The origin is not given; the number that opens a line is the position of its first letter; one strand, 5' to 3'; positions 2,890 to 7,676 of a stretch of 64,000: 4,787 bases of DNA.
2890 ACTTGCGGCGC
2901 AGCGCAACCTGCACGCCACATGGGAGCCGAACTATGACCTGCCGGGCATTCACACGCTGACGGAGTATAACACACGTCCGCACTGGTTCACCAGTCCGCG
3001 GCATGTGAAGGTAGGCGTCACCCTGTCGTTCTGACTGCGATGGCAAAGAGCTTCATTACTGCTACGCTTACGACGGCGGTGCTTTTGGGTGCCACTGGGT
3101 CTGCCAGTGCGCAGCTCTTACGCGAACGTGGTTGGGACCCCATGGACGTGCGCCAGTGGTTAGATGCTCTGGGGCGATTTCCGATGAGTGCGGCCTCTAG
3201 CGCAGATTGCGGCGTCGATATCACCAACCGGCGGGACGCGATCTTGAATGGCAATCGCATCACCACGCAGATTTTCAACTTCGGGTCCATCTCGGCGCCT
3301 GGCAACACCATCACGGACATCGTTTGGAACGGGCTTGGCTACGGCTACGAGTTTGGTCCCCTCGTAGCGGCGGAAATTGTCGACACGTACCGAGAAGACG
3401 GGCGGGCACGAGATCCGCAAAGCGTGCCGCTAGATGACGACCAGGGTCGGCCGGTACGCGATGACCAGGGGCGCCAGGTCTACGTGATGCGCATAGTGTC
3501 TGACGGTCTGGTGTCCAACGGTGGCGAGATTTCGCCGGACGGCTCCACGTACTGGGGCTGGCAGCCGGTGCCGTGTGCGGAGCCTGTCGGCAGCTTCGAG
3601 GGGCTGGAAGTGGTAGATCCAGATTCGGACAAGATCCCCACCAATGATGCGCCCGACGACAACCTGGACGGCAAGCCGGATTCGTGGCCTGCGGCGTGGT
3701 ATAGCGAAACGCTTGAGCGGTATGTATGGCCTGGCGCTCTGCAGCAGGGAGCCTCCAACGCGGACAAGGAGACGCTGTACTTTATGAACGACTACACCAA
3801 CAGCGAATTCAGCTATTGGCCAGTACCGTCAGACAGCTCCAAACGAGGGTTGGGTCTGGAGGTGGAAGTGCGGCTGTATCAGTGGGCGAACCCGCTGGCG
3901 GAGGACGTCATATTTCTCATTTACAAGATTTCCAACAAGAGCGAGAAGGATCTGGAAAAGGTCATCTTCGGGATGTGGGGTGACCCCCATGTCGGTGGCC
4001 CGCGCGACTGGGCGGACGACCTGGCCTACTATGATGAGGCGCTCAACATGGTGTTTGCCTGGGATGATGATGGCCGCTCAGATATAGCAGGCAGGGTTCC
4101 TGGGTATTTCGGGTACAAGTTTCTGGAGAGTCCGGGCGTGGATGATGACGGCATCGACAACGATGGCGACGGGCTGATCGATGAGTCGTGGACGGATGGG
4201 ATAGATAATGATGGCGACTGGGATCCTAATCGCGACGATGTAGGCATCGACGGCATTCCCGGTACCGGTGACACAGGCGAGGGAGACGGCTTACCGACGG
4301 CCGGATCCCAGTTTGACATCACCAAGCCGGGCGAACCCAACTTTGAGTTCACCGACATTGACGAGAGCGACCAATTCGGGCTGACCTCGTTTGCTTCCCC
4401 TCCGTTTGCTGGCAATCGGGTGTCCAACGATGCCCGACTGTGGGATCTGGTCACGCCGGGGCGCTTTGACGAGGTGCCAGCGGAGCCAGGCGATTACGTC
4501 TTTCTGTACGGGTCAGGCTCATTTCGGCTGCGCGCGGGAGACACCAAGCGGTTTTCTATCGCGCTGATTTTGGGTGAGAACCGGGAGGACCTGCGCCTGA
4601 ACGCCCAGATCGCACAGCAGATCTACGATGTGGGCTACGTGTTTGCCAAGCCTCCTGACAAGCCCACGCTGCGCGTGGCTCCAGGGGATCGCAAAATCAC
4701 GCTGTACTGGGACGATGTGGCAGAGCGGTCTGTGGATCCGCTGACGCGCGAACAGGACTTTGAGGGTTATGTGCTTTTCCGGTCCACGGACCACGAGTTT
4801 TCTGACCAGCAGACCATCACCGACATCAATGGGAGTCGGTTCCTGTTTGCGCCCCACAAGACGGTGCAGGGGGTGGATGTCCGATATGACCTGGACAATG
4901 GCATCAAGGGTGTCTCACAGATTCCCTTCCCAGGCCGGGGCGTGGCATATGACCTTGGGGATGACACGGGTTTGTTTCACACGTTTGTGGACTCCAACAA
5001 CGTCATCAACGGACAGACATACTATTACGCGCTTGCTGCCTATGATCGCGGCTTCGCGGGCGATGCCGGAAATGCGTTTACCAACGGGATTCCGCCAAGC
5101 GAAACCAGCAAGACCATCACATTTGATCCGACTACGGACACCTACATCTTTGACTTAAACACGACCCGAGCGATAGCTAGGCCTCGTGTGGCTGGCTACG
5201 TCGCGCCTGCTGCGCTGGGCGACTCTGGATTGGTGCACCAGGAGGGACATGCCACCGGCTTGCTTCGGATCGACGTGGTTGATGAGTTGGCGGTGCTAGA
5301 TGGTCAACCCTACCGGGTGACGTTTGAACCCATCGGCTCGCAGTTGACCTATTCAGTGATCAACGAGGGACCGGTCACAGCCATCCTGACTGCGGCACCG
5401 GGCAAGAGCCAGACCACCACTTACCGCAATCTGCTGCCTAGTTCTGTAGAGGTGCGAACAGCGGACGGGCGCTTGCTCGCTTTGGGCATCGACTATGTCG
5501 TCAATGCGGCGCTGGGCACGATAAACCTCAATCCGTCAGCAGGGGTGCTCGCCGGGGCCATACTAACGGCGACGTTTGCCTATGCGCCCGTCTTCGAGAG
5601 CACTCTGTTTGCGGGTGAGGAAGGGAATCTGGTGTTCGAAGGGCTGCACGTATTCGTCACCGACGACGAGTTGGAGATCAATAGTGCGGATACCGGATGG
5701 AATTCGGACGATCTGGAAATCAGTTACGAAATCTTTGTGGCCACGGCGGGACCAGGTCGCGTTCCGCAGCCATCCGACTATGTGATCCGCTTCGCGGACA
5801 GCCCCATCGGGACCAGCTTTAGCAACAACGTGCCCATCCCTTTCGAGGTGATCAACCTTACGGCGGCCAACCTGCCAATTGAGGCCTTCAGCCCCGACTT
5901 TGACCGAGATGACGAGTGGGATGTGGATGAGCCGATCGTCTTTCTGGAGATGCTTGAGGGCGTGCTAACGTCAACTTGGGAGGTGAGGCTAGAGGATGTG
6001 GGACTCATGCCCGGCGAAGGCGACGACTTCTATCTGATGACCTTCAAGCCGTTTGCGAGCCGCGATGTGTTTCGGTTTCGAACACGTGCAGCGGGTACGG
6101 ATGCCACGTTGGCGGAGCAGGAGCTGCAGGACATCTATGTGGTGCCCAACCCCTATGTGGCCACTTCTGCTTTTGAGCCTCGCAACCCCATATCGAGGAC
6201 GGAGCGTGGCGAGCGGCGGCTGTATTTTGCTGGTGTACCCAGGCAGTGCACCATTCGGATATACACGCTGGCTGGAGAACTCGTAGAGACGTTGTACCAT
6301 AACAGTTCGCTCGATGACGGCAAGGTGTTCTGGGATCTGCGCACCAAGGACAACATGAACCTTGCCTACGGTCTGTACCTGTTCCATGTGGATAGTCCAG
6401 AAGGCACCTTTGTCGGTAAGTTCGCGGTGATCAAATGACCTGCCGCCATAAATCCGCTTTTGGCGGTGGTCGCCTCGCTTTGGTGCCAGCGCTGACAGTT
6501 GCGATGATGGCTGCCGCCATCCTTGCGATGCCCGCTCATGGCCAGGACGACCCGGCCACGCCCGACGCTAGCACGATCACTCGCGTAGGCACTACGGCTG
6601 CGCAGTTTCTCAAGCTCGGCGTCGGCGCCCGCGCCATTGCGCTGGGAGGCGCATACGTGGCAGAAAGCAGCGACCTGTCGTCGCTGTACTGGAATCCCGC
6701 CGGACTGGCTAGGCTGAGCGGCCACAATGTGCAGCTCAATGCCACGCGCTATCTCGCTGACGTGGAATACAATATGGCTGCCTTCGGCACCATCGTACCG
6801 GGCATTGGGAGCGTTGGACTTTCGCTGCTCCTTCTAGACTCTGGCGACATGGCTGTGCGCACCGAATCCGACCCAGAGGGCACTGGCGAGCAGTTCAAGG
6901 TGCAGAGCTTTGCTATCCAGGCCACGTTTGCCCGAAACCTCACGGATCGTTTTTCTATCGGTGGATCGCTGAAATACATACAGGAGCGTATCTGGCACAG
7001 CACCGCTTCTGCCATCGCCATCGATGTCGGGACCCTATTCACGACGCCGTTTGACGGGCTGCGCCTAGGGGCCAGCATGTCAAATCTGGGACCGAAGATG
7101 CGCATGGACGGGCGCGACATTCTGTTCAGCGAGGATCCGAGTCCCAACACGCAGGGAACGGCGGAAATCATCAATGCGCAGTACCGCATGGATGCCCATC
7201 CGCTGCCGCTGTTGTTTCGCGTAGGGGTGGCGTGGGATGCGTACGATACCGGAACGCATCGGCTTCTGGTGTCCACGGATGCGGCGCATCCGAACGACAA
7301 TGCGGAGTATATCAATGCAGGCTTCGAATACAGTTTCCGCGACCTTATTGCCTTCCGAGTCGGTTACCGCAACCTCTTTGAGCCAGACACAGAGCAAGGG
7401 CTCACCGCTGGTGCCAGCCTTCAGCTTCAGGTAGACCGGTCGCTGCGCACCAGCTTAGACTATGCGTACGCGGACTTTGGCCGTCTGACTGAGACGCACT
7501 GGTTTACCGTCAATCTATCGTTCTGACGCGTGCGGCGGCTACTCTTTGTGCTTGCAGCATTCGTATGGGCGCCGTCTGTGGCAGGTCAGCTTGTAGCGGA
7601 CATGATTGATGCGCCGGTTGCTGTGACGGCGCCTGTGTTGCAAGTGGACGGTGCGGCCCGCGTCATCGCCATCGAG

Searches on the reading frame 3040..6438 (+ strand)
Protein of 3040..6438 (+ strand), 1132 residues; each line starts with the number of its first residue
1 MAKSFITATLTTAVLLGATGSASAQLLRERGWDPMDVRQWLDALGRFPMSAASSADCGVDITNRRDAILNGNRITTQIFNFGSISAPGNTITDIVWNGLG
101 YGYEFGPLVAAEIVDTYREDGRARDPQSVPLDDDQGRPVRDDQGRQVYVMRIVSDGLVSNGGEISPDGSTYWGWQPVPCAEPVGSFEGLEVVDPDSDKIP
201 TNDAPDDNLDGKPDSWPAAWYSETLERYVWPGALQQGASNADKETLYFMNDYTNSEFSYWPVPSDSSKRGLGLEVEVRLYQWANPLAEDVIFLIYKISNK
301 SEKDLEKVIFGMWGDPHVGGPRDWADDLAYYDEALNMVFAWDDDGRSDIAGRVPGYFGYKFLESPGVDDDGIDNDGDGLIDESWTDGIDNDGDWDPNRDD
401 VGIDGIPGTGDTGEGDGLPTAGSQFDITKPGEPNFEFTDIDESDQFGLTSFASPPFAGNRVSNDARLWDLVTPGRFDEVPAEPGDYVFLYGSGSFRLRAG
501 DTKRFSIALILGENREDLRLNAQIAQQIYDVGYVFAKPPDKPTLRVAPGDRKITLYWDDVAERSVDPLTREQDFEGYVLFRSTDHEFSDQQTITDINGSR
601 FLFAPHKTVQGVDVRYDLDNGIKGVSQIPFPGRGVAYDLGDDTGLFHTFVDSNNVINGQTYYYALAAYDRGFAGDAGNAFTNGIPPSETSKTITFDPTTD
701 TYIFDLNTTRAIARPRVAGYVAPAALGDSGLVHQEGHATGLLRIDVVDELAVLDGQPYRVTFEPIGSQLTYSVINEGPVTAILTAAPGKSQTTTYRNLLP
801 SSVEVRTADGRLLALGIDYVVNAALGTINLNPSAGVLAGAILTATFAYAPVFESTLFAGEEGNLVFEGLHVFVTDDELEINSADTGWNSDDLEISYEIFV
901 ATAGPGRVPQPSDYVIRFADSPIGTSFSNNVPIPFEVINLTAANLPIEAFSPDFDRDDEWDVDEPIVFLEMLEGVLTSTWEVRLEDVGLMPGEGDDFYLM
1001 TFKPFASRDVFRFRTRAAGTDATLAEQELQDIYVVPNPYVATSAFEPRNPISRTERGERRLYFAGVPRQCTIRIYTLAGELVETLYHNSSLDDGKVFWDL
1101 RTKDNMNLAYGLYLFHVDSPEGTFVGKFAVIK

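Call 8: search_protein_families(library=padloc, proteins=[window:3040-6438:+], max_evalue=0.001)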
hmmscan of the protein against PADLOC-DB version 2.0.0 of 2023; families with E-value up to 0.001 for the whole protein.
window:3040-6438:+ (1132 aa): 0 families

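Call 10: search_protein_families(library=ncbifam, proteins=[window:3040-6438:+], max_evalue=0.001)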
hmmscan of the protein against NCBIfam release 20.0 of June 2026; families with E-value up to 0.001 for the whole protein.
window:3040-6438:+ (1132 aa): 1 family
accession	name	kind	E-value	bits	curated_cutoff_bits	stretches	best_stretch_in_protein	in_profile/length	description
NF052337.1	tail_tube_6XGR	equivalog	2.2e-06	27.3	60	1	780-861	96-181/245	phage tail tube protein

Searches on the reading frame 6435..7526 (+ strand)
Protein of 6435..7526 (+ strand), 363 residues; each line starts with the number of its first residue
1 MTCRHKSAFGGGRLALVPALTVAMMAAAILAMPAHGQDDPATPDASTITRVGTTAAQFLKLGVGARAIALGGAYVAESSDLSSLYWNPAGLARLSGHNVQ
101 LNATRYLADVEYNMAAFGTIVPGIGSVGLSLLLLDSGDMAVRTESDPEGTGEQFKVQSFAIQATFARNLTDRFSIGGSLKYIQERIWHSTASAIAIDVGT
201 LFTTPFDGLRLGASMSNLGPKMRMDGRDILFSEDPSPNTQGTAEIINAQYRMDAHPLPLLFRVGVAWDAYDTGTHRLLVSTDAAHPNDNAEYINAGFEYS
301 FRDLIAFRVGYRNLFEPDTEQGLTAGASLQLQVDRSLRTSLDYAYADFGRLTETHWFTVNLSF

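Call 8: search_protein_families(library=padloc, proteins=[window:6435-7526:+], max_evalue=0.001)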
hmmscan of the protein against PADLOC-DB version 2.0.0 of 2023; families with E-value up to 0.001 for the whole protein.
window:6435-7526:+ (363 aa): 0 families

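Call 10: search_protein_families(library=ncbifam, proteins=[window:6435-7526:+], max_evalue=0.001)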
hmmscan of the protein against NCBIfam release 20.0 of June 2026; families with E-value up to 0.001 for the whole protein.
window:6435-7526:+ (363 aa): 5 families
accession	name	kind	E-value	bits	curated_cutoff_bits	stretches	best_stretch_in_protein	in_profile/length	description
NF033709.1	PorV_fam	subfamily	3.4e-64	217.5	90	1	53-363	1-326/326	PorV/PorQ family protein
NF033711.1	T9SS_PorQ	equivalog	2.1e-30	105.9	220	1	52-222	22-191/335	type IX secretion system protein PorQ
NF033710.1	T9SS_OM_PorV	equivalog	4.2e-22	78.8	250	1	47-227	17-213/367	type IX secretion system outer membrane channel protein PorV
NF052325.1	PorVQ2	equivalog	2e-17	63.2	325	1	56-202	27-184/354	putative type IX sorting system protein PorV2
NF050080.1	pilus_FilD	exception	0.00013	20.4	970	1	55-104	19-68/549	putative pilus system OmpP1/FadL family transporter FilD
